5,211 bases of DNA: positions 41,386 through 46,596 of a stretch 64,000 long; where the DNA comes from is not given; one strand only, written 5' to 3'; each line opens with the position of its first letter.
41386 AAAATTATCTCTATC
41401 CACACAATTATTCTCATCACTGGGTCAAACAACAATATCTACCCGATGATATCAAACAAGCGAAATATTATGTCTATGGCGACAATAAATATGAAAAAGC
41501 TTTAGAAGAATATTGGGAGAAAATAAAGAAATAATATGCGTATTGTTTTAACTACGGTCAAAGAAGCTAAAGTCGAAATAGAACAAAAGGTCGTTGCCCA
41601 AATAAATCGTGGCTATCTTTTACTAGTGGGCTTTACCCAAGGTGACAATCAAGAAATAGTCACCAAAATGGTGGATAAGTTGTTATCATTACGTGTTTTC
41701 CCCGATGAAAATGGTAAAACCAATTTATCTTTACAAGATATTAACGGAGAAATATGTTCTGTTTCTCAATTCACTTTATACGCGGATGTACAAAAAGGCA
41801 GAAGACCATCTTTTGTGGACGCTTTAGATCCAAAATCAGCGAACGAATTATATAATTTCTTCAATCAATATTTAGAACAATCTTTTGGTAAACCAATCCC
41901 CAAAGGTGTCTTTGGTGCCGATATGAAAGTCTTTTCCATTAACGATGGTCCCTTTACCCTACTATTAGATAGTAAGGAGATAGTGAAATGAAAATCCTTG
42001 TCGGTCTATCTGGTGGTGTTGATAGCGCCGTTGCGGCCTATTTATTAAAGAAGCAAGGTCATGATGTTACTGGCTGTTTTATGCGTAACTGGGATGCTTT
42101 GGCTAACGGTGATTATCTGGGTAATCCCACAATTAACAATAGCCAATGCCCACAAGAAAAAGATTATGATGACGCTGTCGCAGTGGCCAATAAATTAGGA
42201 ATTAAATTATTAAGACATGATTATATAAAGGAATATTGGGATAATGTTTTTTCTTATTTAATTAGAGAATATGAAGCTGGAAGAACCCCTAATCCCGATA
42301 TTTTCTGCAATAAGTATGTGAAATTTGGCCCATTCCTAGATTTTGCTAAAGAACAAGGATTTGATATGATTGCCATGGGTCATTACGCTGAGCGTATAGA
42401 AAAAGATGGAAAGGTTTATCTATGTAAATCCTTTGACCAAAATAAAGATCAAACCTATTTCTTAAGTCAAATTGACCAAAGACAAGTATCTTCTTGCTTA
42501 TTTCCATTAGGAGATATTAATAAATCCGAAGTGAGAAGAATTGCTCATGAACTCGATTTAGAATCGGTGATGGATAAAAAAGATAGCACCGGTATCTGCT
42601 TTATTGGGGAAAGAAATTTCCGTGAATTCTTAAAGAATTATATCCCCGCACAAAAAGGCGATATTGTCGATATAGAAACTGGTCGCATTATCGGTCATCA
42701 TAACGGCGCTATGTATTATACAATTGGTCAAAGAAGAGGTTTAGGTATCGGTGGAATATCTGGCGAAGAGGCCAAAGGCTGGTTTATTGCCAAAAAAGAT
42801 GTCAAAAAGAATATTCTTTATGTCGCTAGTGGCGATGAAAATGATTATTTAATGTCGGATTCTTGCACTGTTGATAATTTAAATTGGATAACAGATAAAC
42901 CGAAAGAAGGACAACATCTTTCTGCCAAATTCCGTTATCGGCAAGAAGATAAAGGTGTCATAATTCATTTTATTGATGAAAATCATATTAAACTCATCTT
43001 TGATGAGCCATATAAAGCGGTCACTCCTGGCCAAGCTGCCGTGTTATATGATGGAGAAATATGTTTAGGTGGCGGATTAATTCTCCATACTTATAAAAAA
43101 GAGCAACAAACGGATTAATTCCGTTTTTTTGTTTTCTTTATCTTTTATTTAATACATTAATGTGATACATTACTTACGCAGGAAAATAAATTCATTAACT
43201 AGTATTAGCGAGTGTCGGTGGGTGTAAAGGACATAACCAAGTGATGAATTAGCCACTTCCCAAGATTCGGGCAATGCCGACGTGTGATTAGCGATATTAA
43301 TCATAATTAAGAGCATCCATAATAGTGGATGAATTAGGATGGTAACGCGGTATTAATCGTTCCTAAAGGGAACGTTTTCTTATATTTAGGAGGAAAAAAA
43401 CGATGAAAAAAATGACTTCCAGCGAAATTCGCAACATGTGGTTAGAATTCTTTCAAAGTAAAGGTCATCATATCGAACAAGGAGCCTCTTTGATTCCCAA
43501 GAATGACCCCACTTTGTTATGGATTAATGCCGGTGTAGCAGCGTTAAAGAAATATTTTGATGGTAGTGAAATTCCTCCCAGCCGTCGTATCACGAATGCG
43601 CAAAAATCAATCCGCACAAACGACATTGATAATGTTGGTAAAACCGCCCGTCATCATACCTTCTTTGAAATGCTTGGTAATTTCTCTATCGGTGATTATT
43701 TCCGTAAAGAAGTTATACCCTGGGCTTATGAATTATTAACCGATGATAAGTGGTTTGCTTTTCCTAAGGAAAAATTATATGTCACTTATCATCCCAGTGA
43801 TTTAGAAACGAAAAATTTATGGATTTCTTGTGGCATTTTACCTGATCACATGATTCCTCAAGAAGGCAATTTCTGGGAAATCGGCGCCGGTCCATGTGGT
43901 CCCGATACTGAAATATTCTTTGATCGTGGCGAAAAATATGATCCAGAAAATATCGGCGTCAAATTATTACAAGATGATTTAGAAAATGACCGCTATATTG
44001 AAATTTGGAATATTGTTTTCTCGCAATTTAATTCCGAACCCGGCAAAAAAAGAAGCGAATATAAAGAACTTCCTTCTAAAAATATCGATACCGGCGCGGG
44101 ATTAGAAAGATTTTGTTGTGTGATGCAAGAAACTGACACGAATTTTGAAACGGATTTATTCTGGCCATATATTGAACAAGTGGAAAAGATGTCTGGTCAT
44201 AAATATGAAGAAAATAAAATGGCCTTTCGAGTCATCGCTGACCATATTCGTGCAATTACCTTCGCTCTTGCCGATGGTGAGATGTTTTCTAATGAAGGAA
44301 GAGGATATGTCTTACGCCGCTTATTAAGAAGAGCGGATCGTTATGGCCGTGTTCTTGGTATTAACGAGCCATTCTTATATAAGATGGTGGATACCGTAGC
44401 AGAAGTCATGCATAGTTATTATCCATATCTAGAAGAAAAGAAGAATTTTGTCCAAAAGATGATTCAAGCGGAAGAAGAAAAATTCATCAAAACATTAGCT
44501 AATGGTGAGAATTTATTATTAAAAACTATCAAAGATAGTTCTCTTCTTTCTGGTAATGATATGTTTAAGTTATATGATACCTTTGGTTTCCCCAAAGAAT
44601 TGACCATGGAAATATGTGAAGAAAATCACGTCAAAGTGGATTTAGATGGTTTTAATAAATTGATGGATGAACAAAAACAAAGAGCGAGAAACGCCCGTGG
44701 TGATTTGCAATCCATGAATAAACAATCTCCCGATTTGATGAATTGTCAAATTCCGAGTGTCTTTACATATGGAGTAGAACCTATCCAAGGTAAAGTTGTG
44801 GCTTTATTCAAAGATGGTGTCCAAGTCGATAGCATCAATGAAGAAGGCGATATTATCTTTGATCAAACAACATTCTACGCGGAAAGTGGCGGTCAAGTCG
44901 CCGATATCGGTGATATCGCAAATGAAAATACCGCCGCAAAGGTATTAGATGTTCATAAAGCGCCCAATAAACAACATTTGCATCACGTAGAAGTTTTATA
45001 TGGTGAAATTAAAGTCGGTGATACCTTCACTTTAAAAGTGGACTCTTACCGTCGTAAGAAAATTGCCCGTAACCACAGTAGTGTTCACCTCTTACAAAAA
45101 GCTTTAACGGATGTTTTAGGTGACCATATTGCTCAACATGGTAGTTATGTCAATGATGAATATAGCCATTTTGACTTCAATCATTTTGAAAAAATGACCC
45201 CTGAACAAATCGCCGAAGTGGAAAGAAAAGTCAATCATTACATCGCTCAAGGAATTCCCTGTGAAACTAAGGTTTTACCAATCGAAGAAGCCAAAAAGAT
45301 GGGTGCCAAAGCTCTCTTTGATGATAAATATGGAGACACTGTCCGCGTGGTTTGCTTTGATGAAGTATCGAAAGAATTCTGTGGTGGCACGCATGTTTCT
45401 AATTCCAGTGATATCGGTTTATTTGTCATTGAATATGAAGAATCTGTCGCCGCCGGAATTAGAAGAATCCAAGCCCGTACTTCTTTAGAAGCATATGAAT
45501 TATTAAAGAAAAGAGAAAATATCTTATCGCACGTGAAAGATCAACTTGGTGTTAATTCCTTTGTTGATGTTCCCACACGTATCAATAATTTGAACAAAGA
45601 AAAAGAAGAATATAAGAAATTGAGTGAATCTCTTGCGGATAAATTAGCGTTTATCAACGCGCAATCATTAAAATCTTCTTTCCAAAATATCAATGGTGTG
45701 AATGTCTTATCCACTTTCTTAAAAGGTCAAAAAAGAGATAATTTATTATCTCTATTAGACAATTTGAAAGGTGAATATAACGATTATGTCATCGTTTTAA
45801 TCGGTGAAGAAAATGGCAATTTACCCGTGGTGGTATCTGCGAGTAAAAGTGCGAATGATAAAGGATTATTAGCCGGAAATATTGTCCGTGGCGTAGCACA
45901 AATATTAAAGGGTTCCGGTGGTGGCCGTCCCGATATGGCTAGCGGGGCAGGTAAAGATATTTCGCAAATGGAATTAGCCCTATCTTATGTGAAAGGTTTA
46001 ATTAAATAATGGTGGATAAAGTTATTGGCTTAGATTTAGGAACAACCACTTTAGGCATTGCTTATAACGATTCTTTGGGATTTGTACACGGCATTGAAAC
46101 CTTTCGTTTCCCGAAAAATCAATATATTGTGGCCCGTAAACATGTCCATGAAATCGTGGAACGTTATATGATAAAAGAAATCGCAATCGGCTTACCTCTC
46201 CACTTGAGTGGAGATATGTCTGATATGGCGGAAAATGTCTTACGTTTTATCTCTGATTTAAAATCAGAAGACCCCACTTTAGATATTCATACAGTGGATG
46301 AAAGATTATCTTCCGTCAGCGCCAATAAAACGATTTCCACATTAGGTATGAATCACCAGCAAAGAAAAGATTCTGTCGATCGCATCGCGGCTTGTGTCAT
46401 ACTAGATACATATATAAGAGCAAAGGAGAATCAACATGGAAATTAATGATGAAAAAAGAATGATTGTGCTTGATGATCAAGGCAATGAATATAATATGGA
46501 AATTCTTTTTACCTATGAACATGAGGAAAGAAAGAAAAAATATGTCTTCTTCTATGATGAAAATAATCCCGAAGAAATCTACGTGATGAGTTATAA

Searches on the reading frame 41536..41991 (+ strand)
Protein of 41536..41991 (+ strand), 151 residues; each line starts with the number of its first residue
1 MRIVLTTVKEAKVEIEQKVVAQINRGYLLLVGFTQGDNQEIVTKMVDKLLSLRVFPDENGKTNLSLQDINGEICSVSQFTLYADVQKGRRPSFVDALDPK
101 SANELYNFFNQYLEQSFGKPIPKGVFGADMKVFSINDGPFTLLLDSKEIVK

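Call 59: search_protein_families(library=pfam, proteins=[window:41536-41991:+], max_evalue=0.001)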
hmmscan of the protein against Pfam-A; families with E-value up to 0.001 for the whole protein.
window:41536-41991:+ (151 aa): 1 family
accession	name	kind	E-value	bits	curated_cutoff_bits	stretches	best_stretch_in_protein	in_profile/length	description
PF02580.21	Tyr_Deacylase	-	4.4e-53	179.9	25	1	2-145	1-144/144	D-Tyr-tRNA(Tyr) deacylase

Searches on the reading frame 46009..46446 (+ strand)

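Call 59: search_protein_families(library=pfam, proteins=[window:46009-46446:+], max_evalue=0.001)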
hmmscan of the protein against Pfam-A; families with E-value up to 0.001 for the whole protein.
window:46009-46446:+ (145 aa): 1 family
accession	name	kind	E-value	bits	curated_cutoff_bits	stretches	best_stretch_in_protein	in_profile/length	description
PF03652.20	RuvX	-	1.5e-29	103.5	29.2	1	4-137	2-133/134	Holliday junction resolvase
